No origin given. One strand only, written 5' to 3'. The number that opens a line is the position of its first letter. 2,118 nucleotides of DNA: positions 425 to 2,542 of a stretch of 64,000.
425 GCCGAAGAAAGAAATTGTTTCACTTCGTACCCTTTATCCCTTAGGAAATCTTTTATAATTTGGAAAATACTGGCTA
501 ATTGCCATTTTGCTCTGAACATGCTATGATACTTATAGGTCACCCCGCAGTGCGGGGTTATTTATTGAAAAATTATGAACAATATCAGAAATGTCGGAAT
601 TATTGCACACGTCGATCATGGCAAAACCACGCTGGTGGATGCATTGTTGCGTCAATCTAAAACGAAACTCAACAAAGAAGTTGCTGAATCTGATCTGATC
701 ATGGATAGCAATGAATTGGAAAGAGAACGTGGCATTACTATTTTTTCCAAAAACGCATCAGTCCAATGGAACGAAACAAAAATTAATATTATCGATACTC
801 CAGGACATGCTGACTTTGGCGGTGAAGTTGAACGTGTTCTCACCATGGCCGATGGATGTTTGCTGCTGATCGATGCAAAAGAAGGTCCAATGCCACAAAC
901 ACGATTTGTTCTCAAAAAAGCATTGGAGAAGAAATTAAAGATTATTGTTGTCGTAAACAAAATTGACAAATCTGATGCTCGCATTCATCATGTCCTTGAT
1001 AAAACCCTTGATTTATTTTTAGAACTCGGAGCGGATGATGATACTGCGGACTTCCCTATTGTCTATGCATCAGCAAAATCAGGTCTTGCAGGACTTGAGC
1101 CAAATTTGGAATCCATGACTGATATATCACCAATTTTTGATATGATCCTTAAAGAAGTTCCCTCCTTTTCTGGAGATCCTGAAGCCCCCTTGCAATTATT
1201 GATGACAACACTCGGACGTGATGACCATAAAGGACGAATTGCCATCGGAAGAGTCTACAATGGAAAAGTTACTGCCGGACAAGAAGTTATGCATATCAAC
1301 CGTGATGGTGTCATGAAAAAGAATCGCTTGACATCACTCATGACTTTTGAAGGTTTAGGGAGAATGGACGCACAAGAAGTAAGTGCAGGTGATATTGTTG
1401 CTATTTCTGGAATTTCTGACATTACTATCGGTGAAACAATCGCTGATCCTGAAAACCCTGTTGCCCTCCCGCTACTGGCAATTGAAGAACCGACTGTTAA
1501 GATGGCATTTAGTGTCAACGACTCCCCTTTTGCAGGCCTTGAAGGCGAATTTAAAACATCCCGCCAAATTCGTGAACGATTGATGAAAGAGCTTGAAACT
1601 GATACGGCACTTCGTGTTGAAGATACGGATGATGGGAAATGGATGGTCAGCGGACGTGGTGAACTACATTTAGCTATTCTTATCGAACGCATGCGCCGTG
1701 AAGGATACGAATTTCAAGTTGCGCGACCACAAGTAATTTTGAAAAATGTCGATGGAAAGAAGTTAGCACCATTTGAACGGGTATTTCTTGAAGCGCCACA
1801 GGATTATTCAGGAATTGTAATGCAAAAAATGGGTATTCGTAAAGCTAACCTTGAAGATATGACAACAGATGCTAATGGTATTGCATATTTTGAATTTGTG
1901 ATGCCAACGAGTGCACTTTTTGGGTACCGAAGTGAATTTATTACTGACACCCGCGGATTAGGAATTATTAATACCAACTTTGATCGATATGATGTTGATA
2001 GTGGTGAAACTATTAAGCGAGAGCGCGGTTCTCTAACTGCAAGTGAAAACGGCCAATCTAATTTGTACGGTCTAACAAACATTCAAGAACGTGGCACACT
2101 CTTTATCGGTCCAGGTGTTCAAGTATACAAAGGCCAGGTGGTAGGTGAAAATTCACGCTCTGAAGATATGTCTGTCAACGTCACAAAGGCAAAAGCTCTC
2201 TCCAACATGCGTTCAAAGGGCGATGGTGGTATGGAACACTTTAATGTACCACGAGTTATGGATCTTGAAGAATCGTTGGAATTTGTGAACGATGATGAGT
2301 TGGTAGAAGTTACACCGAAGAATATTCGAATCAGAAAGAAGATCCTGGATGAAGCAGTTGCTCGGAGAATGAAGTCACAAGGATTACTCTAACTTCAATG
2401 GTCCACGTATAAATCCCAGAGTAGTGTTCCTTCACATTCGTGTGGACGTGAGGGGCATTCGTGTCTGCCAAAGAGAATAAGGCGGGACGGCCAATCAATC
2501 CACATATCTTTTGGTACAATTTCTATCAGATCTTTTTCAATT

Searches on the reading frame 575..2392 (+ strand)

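Call 29: search_protein_families(library=pfam, proteins=[window:575-2392:+], max_evalue=0.01)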
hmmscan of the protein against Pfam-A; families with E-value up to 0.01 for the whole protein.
window:575-2392:+ (605 aa): 10 families
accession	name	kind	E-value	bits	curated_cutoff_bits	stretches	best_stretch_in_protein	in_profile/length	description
PF00009.33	GTP_EFTU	-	2.5e-57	193.9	26.5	1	3-196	2-187/188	Elongation factor Tu GTP binding domain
PF21018.2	BipA_C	-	1.3e-41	141.3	23.8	1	484-593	1-110/110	TypA/BipA C-terminal domain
PF00679.30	EFG_C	-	2.8e-15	56.6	27.9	1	399-475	5-81/89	Elongation factor G C-terminus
PF03144.31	GTP_EFTU_D2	-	9.5e-13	48.8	30.3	1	220-290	1-73/73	Elongation factor Tu domain 2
PF22042.2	EF-G_D2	-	1.3e-10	41.6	27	1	216-289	12-81/84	Elongation factor G domain 2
PF01926.29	MMR_HSR1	-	4.2e-08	33.7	21.9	1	7-129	2-113/113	50S ribosome-binding GTPase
PF14492.12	EFG_III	-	1.8e-06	28.4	27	1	330-381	19-72/75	Elongation Factor G, domain III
PF08477.19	Roc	-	0.0024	18.6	27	1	14-131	9-119/119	Ras of Complex, Roc, domain of DAPkinase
PF00735.24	Septin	-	0.0037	17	26.2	1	10-81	10-75/280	Septin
PF04548.22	AIG1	-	0.0056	16.5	27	0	51-98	32-79/212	AIG1 family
